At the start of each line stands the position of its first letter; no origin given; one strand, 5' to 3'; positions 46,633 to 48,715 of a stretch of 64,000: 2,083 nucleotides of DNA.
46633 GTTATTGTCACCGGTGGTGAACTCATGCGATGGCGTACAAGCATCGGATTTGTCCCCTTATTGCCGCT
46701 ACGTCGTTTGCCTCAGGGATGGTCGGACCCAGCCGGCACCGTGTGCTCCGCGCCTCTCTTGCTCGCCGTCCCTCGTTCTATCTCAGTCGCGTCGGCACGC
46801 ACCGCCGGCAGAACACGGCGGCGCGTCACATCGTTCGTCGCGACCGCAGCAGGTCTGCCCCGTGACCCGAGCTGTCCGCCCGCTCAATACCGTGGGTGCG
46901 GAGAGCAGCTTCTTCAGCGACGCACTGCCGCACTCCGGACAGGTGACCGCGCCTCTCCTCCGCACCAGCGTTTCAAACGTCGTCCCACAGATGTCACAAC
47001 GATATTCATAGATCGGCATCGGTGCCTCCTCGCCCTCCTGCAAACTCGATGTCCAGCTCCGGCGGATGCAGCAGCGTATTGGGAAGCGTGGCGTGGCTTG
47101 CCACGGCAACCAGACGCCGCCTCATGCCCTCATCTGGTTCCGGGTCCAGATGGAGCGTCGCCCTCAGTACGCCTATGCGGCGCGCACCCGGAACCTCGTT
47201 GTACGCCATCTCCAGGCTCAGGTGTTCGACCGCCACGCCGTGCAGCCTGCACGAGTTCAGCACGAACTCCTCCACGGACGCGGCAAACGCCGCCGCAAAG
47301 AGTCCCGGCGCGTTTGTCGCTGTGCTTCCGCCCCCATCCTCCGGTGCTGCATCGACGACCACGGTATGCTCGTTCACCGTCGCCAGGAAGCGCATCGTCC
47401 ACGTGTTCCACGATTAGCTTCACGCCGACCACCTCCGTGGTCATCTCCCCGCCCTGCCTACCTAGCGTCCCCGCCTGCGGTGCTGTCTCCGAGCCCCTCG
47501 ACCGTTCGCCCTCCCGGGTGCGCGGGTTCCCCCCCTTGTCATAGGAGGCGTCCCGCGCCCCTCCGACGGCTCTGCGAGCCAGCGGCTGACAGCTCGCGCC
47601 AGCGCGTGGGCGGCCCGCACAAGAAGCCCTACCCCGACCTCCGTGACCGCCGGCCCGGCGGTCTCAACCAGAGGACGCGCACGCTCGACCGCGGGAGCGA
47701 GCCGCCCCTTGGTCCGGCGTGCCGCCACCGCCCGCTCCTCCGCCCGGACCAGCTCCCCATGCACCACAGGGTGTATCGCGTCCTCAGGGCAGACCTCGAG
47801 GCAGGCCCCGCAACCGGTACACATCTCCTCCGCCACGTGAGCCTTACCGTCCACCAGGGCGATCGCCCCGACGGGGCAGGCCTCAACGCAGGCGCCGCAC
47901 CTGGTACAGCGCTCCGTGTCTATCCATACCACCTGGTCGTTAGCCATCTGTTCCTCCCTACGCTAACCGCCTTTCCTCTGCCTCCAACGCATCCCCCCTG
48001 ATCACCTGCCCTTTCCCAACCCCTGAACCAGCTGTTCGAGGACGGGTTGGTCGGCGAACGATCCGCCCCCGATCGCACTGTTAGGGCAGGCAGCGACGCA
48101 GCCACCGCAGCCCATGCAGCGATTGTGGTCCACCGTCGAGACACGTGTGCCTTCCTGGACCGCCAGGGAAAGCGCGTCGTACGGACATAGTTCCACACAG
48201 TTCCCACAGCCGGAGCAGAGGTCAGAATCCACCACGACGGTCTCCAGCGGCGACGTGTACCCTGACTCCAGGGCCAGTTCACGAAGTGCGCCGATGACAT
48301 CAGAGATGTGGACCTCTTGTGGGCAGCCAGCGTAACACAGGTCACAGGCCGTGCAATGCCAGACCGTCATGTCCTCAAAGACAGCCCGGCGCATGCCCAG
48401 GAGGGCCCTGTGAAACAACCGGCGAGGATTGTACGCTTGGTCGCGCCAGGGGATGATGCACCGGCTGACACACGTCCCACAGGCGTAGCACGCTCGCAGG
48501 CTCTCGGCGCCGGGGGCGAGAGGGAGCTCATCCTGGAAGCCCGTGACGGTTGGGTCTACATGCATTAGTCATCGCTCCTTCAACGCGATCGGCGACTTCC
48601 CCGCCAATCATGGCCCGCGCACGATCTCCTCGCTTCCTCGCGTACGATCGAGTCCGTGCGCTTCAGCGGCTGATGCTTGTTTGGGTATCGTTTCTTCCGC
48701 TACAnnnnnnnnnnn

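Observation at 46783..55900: Hdr-like operon without HdrB: double-length HdrA, two MvhD, two FrhB/FdhB-like proteins, canonical TrxB, HdrC-like polyferredoxin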

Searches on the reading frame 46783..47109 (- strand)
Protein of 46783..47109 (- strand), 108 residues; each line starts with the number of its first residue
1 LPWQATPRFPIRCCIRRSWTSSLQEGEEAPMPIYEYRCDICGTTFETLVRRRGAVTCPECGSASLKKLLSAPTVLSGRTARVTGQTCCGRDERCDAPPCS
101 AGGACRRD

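Call 4: search_protein_families(library=pfam, proteins=[window:46783-47109:-], max_evalue=0.01)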
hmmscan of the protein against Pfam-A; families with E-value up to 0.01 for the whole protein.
window:46783-47109:- (108 aa): 5 families
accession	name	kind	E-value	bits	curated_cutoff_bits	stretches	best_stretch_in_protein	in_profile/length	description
PF09723.15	Zn_ribbon_8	-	1e-14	54.7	34.4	1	31-68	1-40/41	Zinc ribbon domain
PF06676.16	DUF1178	-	0.0001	23.2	31.6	1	45-82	24-60/147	Protein of unknown function (DUF1178)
PF13248.11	Zn_ribbon_3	-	0.0013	18.6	27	0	55-62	3-10/26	zinc-ribbon domain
PF08271.17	Zn_Ribbon_TF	-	0.0034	17.3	29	1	36-62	1-27/43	TFIIB zinc-binding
PF01155.25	HypA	-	0.0049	17.3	28.9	1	35-66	70-98/112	Hydrogenase/urease nickel incorporation, metallochaperone, hypA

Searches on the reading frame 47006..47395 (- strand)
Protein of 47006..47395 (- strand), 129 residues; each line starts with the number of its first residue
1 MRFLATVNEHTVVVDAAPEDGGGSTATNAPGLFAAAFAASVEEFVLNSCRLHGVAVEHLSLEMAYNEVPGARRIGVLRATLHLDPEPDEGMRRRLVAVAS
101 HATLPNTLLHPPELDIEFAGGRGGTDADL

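Call 4: search_protein_families(library=pfam, proteins=[window:47006-47395:-], max_evalue=0.01)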
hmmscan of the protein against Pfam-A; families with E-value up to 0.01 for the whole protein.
window:47006-47395:- (129 aa): 1 family
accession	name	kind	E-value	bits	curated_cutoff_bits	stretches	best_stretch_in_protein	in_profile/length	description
PF02566.24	OsmC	-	0.00038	21.3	27.5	1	22-117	1-100/100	OsmC-like protein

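Call 15: search_protein_families(library=ncbifam, proteins=[window:47006-47395:-], max_evalue=0.001)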
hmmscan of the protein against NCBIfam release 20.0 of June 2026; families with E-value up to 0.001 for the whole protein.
window:47006-47395:- (129 aa): 0 families

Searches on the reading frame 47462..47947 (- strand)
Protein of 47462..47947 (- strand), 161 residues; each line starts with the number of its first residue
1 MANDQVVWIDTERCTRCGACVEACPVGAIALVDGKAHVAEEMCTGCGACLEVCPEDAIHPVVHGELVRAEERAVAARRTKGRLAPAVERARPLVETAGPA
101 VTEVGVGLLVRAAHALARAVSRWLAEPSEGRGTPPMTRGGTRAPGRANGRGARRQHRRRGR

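Call 4: search_protein_families(library=pfam, proteins=[window:47462-47947:-], max_evalue=0.01)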
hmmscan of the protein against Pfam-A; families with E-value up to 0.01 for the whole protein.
window:47462-47947:- (161 aa): 16 families
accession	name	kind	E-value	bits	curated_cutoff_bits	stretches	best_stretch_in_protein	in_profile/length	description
PF00037.32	Fer4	-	1e-18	66.7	21.1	2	7-29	1-23/24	4Fe-4S binding domain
PF12837.12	Fer4_6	-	3.1e-14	52.6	25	2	9-29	4-24/24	4Fe-4S binding domain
PF12797.12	Fer4_2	-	4.7e-14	51.7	24.5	2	6-26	2-22/22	4Fe-4S binding domain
PF12838.12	Fer4_7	-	1.3e-13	51.6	27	2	13-57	1-52/52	4Fe-4S dicluster domain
PF13237.11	Fer4_10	-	4.5e-13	49.4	25.5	1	7-54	2-53/53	4Fe-4S dicluster domain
PF13484.11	Fer4_16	-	8.4e-12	46.1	30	2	43-76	2-34/66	4Fe-4S double cluster binding domain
PF14697.11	Fer4_21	-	2.4e-11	44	35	1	8-59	2-58/59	4Fe-4S dicluster domain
PF13187.11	Fer4_9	-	3.8e-11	43.3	27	1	13-58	1-52/52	4Fe-4S dicluster domain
PF12798.12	Fer4_3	-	2.3e-09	37.8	27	2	43-57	1-15/15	4Fe-4S binding domain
PF25160.1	LdpA_Fe-S-bd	-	9.1e-09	35.4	27.6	1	19-59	8-44/49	LdpA Fe-S cluster-binding domain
PF12800.12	Fer4_4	-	1.3e-08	34.9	24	2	11-27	1-17/17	4Fe-4S binding domain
PF13183.11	Fer4_8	-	6.8e-07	30.2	27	2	12-27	3-18/68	4Fe-4S dicluster domain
PF13459.11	Fer4_15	-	0.00015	22.9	22.4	1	7-39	1-33/66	4Fe-4S single cluster domain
PF13534.11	Fer4_17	-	0.00021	22.2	22.2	0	43-61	2-20/61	4Fe-4S dicluster domain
PF17179.9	Fer4_22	-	0.0006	21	27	0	36-55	74-93/95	4Fe-4S dicluster domain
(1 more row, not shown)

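Call 15: search_protein_families(library=ncbifam, proteins=[window:47462-47947:-], max_evalue=0.001)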
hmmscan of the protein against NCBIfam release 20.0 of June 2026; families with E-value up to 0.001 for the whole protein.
window:47462-47947:- (161 aa): 91 families (the best 25 are shown)
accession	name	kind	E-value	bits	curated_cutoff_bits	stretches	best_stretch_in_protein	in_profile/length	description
TIGR02700.1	flavo_MJ0208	hypoth_equivalog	7.4e-15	54.8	251.35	1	9-76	145-209/234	dihydromethanopterin reductase (acceptor)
TIGR01944.1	rnfB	subfamily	1.5e-13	50.8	68.7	1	4-65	105-167/190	RnfABCDGE type electron transport complex subunit B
NF038196.1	ferrodoxin_EFR1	subfamily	2e-13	51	75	1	4-59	177-230/242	EFR1 family ferrodoxin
NF005503.0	PRK07118.1-2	equivalog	2e-13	50.3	252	2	14-59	140-185/292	RnfABCDGE type electron transport complex subunit B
TIGR04105.1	FeFe_hydrog_B1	subfamily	2.6e-13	49.5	450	2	11-60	110-161/462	monomeric [FeFe] hydrogenase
NF058577.1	FdxA_fam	equivalog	1.4e-12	47.6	65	1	11-57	6-52/52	4Fe-4S ferredoxin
NF043069.1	T4HPD_activ_SAM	equivalog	9.6e-12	44.9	425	1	7-60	46-99/299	trans-4-hydroxy-L-proline dehydratase activase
NF040770.1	hetero_SS_HdrA2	exception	1.1e-11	43.6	1100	1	8-61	573-626/777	CoB-CoM heterodisulfide reductase HdrA2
TIGR04041.1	activase_YjjW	hypoth_equivalog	5.2e-11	42.5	250.2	1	12-57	41-86/276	YjjW family glycine radical enzyme activase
NF041778.1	hetero_SS_HdrA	equivalog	1.9e-10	39.3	1400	1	4-59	579-634/771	ferredoxin:CoB-CoM heterodisulfide reductase subunit HdrA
TIGR03294.1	FrhG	equivalog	2.4e-10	40.5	245.5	1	9-56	171-218/228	coenzyme F420 hydrogenase subunit gamma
TIGR03224.1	benzo_boxA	equivalog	2.4e-10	39.9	459.2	1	8-60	6-58/411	benzoyl-CoA 2,3-epoxidase subunit BoxA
NF042909.1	FMH_DH_FwdF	exception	2.9e-10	39.8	375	1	8-59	221-275/336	tungsten-dependent formylmethanofuran dehydrogenase subunit FwdF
TIGR00402.1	napF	equivalog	4.4e-10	39.7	102.2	1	12-65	35-91/149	ferredoxin-type protein NapF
TIGR02179.1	PorD_KorD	subfamily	4.7e-10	39.4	60.05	1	9-59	22-73/78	2-oxoacid:acceptor oxidoreductase, delta subunit, pyruvate/2-ketoisovalerate family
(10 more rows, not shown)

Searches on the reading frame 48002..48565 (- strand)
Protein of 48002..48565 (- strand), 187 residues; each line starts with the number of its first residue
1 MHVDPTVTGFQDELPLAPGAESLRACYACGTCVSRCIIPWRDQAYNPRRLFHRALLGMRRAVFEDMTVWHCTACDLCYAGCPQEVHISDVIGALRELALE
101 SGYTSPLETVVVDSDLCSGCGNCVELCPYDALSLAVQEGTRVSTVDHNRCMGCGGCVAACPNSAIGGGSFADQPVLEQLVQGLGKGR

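Call 4: search_protein_families(library=pfam, proteins=[window:48002-48565:-], max_evalue=0.01)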
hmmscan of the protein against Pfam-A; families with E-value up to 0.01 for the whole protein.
window:48002-48565:- (187 aa): 16 families
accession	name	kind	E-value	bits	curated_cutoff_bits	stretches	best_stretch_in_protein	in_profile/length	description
PF00037.32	Fer4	-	4.2e-17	61.6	21.1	2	110-132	1-23/24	4Fe-4S binding domain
PF12838.12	Fer4_7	-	1.5e-16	61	27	2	117-163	2-51/52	4Fe-4S dicluster domain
PF13187.11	Fer4_9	-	1.6e-16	60.5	27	2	117-165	2-52/52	4Fe-4S dicluster domain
PF13183.11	Fer4_8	-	6.2e-15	55.9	27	2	23-85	2-68/68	4Fe-4S dicluster domain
PF13237.11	Fer4_10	-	8.2e-15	54.9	25.5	2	110-161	2-53/53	4Fe-4S dicluster domain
PF14697.11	Fer4_21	-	2.6e-13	50.3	35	1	111-164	2-56/59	4Fe-4S dicluster domain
PF13484.11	Fer4_16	-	4.2e-12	47.1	30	2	149-168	1-20/66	4Fe-4S double cluster binding domain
PF12797.12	Fer4_2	-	4e-11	42.6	24.5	2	145-161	5-21/22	4Fe-4S binding domain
PF12837.12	Fer4_6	-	1.2e-10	41.3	25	2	110-132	2-24/24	4Fe-4S binding domain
PF13534.11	Fer4_17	-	2e-10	41.5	22.2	1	25-85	1-60/61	4Fe-4S dicluster domain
PF25160.1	LdpA_Fe-S-bd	-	2.2e-10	40.6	27.6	2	110-133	21-44/49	LdpA Fe-S cluster-binding domain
PF12800.12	Fer4_4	-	3.5e-07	30.4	24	2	148-162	2-16/17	4Fe-4S binding domain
PF13459.11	Fer4_15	-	6.4e-06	27.2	22.4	2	110-128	1-19/66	4Fe-4S single cluster domain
PF17179.9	Fer4_22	-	4.3e-05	24.7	27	0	113-129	77-93/95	4Fe-4S dicluster domain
PF13370.11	Fer4_13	-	0.00014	22.9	24.5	0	145-162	1-18/58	4Fe-4S single cluster domain of Ferredoxin I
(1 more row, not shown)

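Call 15: search_protein_families(library=ncbifam, proteins=[window:48002-48565:-], max_evalue=0.001)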
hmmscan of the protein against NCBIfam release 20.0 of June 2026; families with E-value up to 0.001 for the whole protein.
window:48002-48565:- (187 aa): 91 families (the best 25 are shown)
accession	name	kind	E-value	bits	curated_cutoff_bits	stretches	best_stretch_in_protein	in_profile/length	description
TIGR03290.1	CoB_CoM_SS_C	equivalog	4.5e-20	72.1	160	1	24-105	2-82/144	CoB--CoM heterodisulfide reductase subunit C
NF038018.1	qmoC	equivalog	1.9e-15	57.2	300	1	17-101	11-94/360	quinone-interacting membrane-bound oxidoreductase complex subunit QmoC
NF040864.1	HgcB_ferredoxin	equivalog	3.7e-14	52.3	99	1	103-165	2-61/93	mercury methylation ferredoxin HgcB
TIGR01944.1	rnfB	subfamily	1.6e-13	50.6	68.7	2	87-165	84-160/190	RnfABCDGE type electron transport complex subunit B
TIGR02179.1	PorD_KorD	subfamily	3.6e-13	49.4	60.05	2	111-165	21-72/78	2-oxoacid:acceptor oxidoreductase, delta subunit, pyruvate/2-ketoisovalerate family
NF005504.0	PRK07118.1-3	equivalog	5.5e-13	48.9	437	1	117-165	142-188/293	Fe-S cluster domain-containing protein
NF040770.1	hetero_SS_HdrA2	exception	1.1e-12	46.9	1100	1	109-179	571-637/777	CoB-CoM heterodisulfide reductase HdrA2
NF003475.0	PRK05113.1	equivalog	1.5e-11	44.5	203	2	100-165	98-160/190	electron transport complex subunit RsxB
NF041890.1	hdrC_Methbact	equivalog_domain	1.8e-11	44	270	1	21-104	26-107/192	ferredoxin:CoB-CoM heterodisulfide reductase subunit HdrC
NF005415.0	PRK06991.1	equivalog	6.3e-11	42.4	281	2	97-164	67-131/284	electron transport complex subunit RsxB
TIGR02700.1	flavo_MJ0208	hypoth_equivalog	8.7e-11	41.5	251.35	2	110-169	143-198/234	dihydromethanopterin reductase (acceptor)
NF041779.1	hetero_SS_HdrC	equivalog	1.1e-10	41.3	350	1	23-102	30-107/198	ferredoxin:CoB-CoM heterodisulfide reductase subunit HdrC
NF058577.1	FdxA_fam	equivalog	1.4e-10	41.2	65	2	135-164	23-52/52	4Fe-4S ferredoxin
NF043039.1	HgcAB_like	equivalog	2.5e-10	40.5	285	1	107-165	292-349/350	HgcAB-like fusion protein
NF004541.0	PRK05888.2-2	equivalog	3.4e-10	40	217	1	114-166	60-112/168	NADH-quinone oxidoreductase subunit NuoI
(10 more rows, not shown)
